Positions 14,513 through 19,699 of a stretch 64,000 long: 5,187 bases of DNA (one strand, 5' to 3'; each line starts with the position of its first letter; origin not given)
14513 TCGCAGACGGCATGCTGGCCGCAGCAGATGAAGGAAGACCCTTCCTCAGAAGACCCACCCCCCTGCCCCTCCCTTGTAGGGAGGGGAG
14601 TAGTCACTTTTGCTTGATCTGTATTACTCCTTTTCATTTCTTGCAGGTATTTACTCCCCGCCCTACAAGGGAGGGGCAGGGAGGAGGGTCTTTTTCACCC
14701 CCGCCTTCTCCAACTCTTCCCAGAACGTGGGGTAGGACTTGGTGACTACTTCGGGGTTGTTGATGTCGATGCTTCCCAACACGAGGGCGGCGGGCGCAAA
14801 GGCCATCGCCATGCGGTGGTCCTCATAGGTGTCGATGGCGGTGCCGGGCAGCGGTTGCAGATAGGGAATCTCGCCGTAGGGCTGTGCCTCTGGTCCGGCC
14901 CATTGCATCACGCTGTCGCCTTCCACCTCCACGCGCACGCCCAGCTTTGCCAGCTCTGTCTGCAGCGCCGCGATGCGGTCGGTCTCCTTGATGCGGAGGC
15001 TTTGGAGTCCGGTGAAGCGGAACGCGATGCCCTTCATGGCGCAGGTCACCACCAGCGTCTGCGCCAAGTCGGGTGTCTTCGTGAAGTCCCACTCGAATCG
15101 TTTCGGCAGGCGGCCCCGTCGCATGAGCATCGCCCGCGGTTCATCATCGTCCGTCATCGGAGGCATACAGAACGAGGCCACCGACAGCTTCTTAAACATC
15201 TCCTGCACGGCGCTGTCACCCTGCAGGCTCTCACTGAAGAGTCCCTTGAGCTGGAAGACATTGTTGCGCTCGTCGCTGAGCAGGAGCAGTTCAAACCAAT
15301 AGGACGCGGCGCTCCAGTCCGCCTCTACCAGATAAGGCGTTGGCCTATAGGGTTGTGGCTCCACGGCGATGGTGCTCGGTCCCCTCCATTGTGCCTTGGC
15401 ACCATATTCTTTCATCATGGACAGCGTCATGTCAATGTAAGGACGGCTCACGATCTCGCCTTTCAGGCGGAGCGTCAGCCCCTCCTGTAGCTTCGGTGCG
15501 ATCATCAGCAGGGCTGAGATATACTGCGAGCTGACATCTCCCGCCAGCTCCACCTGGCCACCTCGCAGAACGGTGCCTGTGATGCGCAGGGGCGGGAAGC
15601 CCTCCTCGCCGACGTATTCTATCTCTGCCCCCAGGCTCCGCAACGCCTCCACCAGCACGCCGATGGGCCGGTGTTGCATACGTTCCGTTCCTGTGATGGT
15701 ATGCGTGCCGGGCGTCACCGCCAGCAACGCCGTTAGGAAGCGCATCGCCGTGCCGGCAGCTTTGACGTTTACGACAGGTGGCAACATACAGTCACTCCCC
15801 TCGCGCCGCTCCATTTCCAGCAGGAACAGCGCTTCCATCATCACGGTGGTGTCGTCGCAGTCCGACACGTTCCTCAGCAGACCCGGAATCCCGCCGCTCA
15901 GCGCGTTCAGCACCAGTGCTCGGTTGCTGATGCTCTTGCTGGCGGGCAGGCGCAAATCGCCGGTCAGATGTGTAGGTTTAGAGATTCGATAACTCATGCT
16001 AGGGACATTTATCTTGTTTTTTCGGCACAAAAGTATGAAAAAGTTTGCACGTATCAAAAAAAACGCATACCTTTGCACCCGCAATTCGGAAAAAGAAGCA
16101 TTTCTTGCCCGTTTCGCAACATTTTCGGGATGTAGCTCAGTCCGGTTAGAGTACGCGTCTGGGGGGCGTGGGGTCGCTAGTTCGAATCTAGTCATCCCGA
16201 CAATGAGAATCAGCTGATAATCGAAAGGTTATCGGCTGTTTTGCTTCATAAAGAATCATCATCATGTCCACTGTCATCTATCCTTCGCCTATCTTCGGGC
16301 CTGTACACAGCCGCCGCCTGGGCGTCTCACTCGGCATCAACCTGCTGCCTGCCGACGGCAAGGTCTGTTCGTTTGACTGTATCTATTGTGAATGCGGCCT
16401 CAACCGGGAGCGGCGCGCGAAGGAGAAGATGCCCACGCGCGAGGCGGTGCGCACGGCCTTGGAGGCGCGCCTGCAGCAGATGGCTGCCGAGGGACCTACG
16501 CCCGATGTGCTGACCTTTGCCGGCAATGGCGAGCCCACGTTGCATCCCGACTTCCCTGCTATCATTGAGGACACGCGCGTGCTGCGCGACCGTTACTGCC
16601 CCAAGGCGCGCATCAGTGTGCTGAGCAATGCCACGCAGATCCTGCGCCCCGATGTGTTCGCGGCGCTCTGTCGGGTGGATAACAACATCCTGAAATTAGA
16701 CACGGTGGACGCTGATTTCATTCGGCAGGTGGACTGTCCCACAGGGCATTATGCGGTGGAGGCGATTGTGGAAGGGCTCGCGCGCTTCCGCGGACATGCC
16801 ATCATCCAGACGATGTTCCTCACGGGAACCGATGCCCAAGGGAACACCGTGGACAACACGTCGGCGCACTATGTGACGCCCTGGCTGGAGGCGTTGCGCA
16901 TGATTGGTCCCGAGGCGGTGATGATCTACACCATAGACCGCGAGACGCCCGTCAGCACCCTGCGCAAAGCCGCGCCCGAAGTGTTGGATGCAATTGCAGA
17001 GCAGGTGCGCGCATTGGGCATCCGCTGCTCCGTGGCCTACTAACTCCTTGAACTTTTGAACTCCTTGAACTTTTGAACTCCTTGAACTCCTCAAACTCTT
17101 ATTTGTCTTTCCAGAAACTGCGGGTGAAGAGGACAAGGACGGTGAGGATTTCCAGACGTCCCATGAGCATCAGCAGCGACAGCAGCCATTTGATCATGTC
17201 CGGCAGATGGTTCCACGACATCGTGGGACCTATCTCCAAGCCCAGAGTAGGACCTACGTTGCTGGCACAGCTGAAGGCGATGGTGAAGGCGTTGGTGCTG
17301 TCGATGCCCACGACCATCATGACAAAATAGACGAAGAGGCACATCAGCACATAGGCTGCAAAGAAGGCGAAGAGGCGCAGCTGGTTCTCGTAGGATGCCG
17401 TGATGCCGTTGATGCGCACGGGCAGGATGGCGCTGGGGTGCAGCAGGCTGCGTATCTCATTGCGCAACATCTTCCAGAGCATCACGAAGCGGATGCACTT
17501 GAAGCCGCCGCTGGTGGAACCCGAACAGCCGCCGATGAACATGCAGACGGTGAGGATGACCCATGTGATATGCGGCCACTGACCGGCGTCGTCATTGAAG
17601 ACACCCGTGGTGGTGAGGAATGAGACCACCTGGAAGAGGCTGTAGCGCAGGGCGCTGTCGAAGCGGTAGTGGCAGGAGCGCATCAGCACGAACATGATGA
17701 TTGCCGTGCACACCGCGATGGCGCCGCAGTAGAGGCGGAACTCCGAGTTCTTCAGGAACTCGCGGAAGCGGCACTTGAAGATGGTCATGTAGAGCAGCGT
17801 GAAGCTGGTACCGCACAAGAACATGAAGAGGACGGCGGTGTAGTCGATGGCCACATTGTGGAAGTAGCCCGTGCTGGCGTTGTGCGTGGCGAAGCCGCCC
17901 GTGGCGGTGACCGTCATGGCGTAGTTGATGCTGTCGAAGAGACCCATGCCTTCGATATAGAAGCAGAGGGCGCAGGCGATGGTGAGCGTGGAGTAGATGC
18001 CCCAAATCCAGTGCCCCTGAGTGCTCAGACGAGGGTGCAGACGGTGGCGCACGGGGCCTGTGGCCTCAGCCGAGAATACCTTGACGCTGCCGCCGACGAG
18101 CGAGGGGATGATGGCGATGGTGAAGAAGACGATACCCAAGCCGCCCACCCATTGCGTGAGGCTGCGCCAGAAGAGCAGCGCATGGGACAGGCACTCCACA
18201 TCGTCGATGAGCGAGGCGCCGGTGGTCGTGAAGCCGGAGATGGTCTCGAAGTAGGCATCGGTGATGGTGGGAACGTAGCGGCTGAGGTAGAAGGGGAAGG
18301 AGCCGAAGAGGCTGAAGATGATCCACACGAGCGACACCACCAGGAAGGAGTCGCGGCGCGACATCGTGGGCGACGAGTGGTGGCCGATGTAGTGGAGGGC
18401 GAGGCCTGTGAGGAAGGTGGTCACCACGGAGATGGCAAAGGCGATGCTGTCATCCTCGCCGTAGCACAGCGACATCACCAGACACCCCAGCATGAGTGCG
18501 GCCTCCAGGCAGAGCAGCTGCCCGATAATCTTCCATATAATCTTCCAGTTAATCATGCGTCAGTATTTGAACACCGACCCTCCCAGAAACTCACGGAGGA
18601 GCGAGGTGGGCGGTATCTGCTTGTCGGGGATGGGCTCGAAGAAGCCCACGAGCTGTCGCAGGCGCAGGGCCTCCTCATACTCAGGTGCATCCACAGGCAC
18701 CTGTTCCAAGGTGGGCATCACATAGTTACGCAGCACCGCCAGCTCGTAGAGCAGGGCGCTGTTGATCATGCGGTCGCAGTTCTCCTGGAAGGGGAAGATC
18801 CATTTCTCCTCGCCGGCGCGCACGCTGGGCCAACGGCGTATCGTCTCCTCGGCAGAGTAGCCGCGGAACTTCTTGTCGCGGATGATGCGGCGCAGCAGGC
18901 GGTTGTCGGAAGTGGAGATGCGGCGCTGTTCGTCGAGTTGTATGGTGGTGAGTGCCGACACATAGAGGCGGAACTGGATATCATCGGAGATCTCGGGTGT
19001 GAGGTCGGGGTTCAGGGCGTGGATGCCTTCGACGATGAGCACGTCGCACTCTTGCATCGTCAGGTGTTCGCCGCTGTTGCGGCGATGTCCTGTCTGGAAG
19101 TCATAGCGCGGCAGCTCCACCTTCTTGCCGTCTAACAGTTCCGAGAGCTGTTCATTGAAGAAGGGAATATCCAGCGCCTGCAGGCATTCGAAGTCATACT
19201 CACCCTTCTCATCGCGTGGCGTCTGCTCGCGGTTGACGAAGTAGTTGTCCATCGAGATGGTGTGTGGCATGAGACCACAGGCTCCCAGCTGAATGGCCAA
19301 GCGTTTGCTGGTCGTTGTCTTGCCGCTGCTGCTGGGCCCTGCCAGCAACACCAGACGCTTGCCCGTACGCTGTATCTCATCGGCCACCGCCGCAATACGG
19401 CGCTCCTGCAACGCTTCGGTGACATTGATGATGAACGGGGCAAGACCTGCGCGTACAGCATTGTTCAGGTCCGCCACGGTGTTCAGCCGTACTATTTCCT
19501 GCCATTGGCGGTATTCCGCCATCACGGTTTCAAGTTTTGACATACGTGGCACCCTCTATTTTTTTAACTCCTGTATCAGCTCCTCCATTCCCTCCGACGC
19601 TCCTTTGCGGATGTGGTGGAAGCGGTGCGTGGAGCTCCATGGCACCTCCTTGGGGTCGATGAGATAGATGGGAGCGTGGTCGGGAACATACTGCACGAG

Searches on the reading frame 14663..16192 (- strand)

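Call 50: search_protein_families(library=pfam, proteins=[window:14663-16192:-], max_evalue=0.00001)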
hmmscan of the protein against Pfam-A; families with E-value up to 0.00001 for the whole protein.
window:14663-16192:- (509 aa): 1 family
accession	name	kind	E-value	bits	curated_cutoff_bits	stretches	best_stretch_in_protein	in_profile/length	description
PF00275.25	EPSP_synthase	-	1.4e-83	281.4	22.8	1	71-494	2-417/417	EPSP synthase (3-phosphoshikimate 1-carboxyvinyltransferase)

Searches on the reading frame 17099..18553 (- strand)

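Call 50: search_protein_families(library=pfam, proteins=[window:17099-18553:-], max_evalue=0.00001)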
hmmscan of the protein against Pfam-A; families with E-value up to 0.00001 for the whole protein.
window:17099-18553:- (484 aa): 1 family
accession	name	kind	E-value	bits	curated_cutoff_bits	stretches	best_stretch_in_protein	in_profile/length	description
PF02386.22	TrkH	-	4.2e-60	204.1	27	1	38-477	4-491/502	Cation transport protein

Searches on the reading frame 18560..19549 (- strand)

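Call 50: search_protein_families(library=pfam, proteins=[window:18560-19549:-], max_evalue=0.00001)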
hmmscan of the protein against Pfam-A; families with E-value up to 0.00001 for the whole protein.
window:18560-19549:- (329 aa): 1 family
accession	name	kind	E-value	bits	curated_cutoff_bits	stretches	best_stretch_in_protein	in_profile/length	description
PF00485.24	PRK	-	8.8e-19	68.5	22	1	69-263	4-188/196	Phosphoribulokinase / Uridine kinase family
